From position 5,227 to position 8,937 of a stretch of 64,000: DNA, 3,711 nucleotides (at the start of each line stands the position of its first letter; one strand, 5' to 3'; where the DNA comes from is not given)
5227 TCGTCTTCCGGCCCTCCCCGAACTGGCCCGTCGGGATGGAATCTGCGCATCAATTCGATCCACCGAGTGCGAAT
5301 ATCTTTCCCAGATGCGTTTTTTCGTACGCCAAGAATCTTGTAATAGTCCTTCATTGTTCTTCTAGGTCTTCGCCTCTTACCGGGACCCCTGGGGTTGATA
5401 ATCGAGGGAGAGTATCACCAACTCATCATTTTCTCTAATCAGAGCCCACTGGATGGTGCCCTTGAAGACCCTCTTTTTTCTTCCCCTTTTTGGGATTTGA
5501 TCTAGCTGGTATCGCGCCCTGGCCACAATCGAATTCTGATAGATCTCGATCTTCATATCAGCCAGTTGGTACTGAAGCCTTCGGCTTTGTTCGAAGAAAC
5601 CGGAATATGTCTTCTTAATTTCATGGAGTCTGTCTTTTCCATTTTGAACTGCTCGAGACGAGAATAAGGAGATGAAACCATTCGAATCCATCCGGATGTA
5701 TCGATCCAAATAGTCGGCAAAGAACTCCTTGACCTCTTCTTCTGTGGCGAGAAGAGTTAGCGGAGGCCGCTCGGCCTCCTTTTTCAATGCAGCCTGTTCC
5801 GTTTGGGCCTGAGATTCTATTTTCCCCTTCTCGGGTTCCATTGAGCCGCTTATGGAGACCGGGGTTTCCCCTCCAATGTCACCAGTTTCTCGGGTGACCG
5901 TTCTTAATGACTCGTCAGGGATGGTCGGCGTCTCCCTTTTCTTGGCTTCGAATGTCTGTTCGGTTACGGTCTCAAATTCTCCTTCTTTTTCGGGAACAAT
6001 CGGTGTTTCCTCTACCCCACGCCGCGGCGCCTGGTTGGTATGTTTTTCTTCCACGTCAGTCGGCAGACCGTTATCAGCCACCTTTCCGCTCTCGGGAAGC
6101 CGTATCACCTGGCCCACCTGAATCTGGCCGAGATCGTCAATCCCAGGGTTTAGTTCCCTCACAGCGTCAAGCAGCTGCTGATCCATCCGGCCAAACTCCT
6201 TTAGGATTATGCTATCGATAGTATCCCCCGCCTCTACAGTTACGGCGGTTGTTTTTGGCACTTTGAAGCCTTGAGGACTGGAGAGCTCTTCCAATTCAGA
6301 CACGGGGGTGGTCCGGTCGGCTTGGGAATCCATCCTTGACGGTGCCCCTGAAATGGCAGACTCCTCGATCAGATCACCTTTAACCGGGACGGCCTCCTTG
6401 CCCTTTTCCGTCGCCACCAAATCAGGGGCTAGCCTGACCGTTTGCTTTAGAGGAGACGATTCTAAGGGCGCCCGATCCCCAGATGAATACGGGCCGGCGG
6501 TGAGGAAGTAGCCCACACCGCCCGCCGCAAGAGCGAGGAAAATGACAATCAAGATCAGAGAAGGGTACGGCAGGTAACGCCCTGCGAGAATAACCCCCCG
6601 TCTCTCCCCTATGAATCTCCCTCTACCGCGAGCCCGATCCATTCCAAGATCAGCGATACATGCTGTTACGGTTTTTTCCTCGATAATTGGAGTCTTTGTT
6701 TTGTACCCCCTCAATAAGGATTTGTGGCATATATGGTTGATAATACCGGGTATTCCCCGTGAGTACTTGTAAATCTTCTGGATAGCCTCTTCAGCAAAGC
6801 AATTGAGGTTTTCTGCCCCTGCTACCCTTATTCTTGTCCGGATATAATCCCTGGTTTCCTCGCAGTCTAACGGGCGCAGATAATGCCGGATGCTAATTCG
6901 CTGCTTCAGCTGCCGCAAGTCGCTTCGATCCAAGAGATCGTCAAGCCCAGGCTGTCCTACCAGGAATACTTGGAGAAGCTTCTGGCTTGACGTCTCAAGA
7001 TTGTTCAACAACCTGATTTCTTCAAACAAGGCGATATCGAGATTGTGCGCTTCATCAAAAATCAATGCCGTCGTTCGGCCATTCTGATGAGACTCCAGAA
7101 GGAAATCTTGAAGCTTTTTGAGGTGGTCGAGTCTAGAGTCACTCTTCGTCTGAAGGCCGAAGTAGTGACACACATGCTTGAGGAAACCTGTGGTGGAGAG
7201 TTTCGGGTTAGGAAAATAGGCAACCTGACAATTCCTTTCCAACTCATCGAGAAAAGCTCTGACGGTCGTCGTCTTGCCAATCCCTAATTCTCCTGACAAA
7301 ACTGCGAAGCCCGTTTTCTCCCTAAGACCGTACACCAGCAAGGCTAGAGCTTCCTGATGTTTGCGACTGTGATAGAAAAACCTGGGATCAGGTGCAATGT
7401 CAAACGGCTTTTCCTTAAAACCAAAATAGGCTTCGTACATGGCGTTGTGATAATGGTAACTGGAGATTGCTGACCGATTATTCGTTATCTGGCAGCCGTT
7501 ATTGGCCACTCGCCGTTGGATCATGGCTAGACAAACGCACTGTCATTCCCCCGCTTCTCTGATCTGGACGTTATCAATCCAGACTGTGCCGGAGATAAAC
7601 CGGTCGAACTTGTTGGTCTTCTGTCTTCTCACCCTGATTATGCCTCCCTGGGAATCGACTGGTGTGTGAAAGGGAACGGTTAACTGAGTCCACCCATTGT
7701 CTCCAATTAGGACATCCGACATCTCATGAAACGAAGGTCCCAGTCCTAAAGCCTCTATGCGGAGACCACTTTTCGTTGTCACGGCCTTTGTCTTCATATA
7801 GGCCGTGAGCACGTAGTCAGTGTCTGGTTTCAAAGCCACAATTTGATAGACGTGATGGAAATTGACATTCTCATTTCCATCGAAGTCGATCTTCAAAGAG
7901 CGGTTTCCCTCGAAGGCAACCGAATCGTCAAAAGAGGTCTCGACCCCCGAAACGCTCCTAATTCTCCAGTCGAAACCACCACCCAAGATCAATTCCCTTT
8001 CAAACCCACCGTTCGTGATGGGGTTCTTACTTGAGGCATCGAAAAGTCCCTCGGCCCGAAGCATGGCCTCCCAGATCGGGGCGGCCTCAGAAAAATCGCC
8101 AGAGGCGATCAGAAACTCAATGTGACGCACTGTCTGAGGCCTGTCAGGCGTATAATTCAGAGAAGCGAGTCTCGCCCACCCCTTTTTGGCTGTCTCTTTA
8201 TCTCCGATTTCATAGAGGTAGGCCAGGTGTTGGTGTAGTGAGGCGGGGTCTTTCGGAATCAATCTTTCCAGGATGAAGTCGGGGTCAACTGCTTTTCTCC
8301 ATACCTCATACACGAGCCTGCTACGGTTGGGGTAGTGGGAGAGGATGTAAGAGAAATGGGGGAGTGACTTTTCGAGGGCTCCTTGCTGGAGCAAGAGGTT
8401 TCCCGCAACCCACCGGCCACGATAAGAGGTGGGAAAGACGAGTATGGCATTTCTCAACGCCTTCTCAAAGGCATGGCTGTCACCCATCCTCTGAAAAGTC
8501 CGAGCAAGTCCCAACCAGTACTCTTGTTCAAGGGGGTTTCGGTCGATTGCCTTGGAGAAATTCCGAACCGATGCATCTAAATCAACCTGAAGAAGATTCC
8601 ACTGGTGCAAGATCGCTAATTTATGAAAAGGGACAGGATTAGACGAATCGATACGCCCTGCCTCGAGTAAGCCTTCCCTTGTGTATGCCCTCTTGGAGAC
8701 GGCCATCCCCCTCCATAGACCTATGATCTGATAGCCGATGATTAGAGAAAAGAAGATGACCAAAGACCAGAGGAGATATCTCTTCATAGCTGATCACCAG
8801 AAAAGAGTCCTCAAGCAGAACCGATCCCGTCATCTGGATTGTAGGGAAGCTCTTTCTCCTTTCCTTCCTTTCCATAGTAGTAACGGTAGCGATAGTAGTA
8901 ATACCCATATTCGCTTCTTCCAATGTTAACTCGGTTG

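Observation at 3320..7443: Three consecutive genes share one novel ~125-aa C-terminal domain on different N-terminal modules (DUF4124, J-domain, ExeA-ATPase/LysM) inside an EPS export operon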

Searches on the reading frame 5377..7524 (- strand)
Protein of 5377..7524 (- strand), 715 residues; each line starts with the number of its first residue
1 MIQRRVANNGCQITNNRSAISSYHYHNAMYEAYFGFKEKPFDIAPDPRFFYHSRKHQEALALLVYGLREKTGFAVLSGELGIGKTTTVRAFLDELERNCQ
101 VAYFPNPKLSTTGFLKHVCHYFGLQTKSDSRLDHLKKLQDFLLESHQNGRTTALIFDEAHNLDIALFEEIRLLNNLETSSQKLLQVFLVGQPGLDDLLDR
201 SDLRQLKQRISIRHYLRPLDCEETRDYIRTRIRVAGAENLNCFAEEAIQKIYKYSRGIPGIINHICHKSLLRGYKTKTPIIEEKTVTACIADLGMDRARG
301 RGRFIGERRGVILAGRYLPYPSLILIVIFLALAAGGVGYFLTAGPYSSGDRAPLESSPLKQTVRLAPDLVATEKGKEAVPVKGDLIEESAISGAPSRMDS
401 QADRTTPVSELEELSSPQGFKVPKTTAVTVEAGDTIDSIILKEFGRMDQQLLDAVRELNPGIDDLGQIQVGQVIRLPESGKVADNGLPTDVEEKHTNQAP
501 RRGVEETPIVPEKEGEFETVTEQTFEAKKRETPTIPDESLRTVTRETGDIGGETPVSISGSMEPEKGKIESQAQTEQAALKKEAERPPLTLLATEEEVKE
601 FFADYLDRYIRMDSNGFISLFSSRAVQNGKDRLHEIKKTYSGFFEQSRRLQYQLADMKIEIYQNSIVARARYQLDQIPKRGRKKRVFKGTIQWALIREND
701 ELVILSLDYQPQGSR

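Call 3: search_protein_families(library=pfam, proteins=[window:5377-7524:-], max_evalue=0.01)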
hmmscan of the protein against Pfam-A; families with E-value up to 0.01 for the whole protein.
window:5377-7524:- (715 aa): 8 families
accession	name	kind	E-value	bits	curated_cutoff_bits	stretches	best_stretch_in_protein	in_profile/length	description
PF13401.12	AAA_22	-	6e-24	85.3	27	1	70-198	4-130/130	AAA domain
PF13191.12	AAA_16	-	6.5e-09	36.9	32.6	1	51-183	3-164/167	AAA ATPase domain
PF05489.18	Phage_tail_X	-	0.00033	20.6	22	1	430-478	5-53/60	Phage Tail Protein X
PF13173.12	AAA_14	-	0.0011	19.5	27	1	74-164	5-76/129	AAA domain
PF02367.23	TsaE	-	0.0026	18.1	26.6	1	58-98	8-48/128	Threonylcarbamoyl adenosine biosynthesis protein TsaE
PF13245.12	AAA_19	-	0.0035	17.9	25.1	0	72-190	12-124/134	AAA domain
PF00004.35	AAA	-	0.0045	17.9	21.2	0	75-166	2-73/131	ATPase family associated with various cellular activities (AAA)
PF20720.3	nSTAND3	-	0.009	16.2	27.2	0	69-104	15-51/155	Novel STAND NTPase 3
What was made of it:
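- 6637..7440 (-): ExeA/GspA-like AAA_22 ATPase domain (Walker A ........, Walker B IFDEAH), predicted cytoplasmic. Pfam AAA_22 85.3 bits (call 3).
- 6094..6243 (-): LysM-like (Phage_tail_X-like) putative peptidoglycan-binding domain. Pfam PF05489 scores 20.6 bits against a cut-off of 22 (call 3).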

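Call 5: search_protein_families(library=ncbifam, proteins=[window:5377-7524:-], max_evalue=0.01)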
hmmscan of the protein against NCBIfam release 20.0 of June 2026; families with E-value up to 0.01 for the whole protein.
window:5377-7524:- (715 aa): 1 family
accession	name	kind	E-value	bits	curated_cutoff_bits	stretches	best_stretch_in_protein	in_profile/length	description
TIGR03015.1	pepcterm_ATPase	hypoth_equivalog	7.9e-82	274.7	324.5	1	29-294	1-267/269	XrtA/PEP-CTERM system-associated ATPase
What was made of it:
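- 6637..7440 (-): TIGR03015 scores 274.7 bits, below its 324.5 cut-off (call 5).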

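Call 47: find_homologous_proteins(query=window:5377-7440:-, max_evalue=1e-20)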
Query window:5377-7440:- (687 aa): 120 proteins with E <= 1e-20 among 8000 candidates.
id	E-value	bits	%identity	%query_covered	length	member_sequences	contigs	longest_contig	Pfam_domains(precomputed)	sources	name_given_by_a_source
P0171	0.0e+0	1539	100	100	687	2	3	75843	PF13401.13,PF13191.13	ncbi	-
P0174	1.4e-193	663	50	100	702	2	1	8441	PF13474.13,PF13401.13,PF13191.13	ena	-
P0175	6.6e-176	605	72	33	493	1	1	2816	-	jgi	jgi:phage tail protein X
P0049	3.1e-172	593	77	56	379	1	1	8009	-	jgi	jgi:phage tail protein X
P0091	1.5e-146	508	40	100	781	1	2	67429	PF13173.13,PF14534.13,PF13604.13,PF13401.13,PF13191.13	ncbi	-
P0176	1.9e-122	428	48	68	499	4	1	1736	PF05036.19,PF13604.13,PF04665.19,PF13245.13,PF13401.13,PF13191.13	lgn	-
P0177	1.3e-120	422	49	67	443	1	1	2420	PF13173.13,PF13604.13,PF13245.13,PF13401.13,PF13191.13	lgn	-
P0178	5.4e-120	420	48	65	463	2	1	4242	PF13245.13,PF13401.13,PF01637.25,PF13191.13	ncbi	-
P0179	6.6e-120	420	49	67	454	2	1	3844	PF13245.13,PF13401.13,PF13191.13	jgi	jgi:general secretion pathway protein A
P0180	3.3e-118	414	46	65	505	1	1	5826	PF13604.13,PF13245.13,PF13401.13,PF13191.13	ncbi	-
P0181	2.8e-115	404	46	66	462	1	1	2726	PF13604.13,PF13401.13,PF13191.13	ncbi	-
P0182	2.0e-100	355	56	42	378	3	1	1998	PF13173.13,PF13604.13,PF13401.13,PF13191.13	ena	-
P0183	2.2e-75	273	35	67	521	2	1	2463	PF13173.13,PF05036.19,PF13401.13,PF13191.13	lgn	-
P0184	3.7e-73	265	36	66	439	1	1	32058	PF13173.13,PF13401.13,PF13191.13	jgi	jgi:general secretion pathway protein A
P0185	1.1e-72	264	35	66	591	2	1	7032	PF13173.13,PF05036.19,PF13401.13,PF09848.16,PF13191.13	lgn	-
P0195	2.2e-65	239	33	65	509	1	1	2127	PF05489.19,PF01476.27,PF00004.36,PF13401.13,PF09848.16,PF13191.13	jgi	jgi:general secretion pathway protein A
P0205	2.8e-62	229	33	69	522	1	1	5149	PF05036.19,PF05489.19,PF13401.13,PF09848.16,PF13191.13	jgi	jgi:type II secretory pathway predicted ATPase ExeA/phage tail protein X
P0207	4.0e-62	229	33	66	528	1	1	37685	PF05036.19,PF05489.19,PF13401.13,PF13191.13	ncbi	ncbi:MAG: AAA family ATPase [Desulfomonilia bacterium]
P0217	1.4e-59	220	36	66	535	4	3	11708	PF05036.19,PF05489.19,PF13401.13,PF13191.13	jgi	-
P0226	2.1e-57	213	42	39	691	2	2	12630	PF00226.37,PF13401.13,PF01471.24,PF13191.13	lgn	-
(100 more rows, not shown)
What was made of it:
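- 6094..6243 (-): Relatives carry LysM, SPOR, PG_binding_1 or OmpA domains at this place (call 47).
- On ExeA/GspA: Homologues carry LysM, SPOR or PG_binding_1 domains (call 47).
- Closest known: ExeA/GspA. Same: An AAA_22 ATPase, then one TM, then a periplasmic peptidoglycan-binding-type domain (calls 3, 47).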

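Call 49: find_encoding_contigs(protein=P0174, flank=10000, max_places=2)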
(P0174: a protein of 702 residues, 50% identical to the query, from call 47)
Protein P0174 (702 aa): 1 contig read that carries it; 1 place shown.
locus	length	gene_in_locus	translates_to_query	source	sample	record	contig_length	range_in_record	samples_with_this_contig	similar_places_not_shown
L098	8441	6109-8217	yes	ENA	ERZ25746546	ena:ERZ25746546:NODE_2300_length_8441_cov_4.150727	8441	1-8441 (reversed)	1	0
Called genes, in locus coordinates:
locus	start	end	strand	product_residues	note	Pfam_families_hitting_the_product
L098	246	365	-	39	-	-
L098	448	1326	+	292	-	-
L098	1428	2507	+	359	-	PF02563:Poly_export, PF10531:SLBB (weak), PF22461:SLBB_2, PF10531:SLBB, PF22461:SLBB_2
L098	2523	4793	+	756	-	PF02706:Wzz, PF13807:GNVR, PF01656:CbiA, PF10609:ParA, PF13614:AAA_31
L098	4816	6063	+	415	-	PF13432:TPR_16 (faint), PF07719:TPR_2 (faint), PF13428:TPR_14 (faint), PF13431:TPR_17 (faint), PF02018:CBM_4_9 (weak)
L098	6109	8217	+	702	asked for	PF13191:AAA_16, PF13401:AAA_22, PF13474:SnoaL_3 (weak)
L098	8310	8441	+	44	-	?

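Call 50: find_encoding_contigs(protein=P0226, flank=10000, max_places=2)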
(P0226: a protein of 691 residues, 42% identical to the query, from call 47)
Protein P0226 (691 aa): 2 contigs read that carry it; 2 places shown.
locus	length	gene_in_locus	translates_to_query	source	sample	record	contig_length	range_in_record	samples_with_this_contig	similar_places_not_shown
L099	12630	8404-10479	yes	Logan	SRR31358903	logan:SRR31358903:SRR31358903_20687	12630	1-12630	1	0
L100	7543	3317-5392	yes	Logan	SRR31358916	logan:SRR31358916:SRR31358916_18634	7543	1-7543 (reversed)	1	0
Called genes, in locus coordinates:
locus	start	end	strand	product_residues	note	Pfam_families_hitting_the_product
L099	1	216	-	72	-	?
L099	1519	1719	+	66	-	PF00313:CSD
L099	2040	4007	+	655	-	PF01134:GIDA, PF07992:Pyr_redox_2, PF12831:FAD_oxidored (weak), PF21680:GIDA_C_1st, PF13932:SAM_GIDA_C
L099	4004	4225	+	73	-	PF16256:DUF4911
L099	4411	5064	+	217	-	-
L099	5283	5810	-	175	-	PF14681:UPRTase (faint), PF00156:Pribosyltran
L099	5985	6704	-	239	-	PF01476:LysM, PF01551:Peptidase_M23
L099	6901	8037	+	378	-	PF01839:FG-GAP (faint), PF13517:FG-GAP_3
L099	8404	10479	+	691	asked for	PF00226:DnaJ, PF13191:AAA_16, PF13401:AAA_22, PF01471:PG_binding_1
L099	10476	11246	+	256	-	-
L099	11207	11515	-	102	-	-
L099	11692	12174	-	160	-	PF02635:DsrE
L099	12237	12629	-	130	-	?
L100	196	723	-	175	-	PF14681:UPRTase (faint), PF00156:Pribosyltran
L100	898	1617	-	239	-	PF01476:LysM, PF01551:Peptidase_M23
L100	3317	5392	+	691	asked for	PF00226:DnaJ, PF13191:AAA_16, PF13401:AAA_22, PF01471:PG_binding_1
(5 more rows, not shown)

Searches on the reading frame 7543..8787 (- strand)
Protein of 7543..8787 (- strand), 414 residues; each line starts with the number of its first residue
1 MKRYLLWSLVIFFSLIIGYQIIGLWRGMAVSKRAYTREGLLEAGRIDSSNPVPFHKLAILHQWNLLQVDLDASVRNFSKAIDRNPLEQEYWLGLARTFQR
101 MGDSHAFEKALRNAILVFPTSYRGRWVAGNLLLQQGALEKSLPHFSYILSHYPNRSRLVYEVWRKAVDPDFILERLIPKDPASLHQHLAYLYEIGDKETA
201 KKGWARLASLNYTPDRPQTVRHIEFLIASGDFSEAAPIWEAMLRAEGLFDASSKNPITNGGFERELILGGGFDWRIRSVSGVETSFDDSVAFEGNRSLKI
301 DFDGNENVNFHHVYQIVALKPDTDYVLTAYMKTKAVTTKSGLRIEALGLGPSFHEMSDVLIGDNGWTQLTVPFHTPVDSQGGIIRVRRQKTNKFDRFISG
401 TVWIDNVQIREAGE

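Call 3: search_protein_families(library=pfam, proteins=[window:7543-8787:-], max_evalue=0.01)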
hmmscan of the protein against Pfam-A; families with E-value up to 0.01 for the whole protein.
window:7543-8787:- (414 aa): 4 families
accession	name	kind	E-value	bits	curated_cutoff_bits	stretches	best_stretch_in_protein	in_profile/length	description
PF13432.12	TPR_16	-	5e-08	33.7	32.7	1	94-152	3-61/65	Tetratricopeptide repeat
PF02018.23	CBM_4_9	-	2.3e-07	31.7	25.9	1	255-387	2-130/136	Carbohydrate binding domain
PF13428.12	TPR_14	-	0.00011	23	23.5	0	89-125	2-38/44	Tetratricopeptide repeat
PF14559.12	TPR_19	-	0.00072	20.3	25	0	69-114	6-51/68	Tetratricopeptide repeat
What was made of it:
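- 7543..8787 (-): N-terminally anchored TPR + CBM_4_9 protein, always directly upstream of the J (or ATPase) gene. Pfam hits in call 3.
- Checked: A TPR+CBM_4_9 gene (7543-8787) lies between Wzc and the trio (call 3).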

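Call 5: search_protein_families(library=ncbifam, proteins=[window:7543-8787:-], max_evalue=0.01)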
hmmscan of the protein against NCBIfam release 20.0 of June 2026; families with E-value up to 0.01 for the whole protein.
window:7543-8787:- (414 aa): 1 family
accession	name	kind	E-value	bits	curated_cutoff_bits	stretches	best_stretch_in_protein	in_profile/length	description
NF048003.1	GTA_spike_fiber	domain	0.0044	17.6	36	0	292-413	36-164/182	phage head spike fiber domain-containing protein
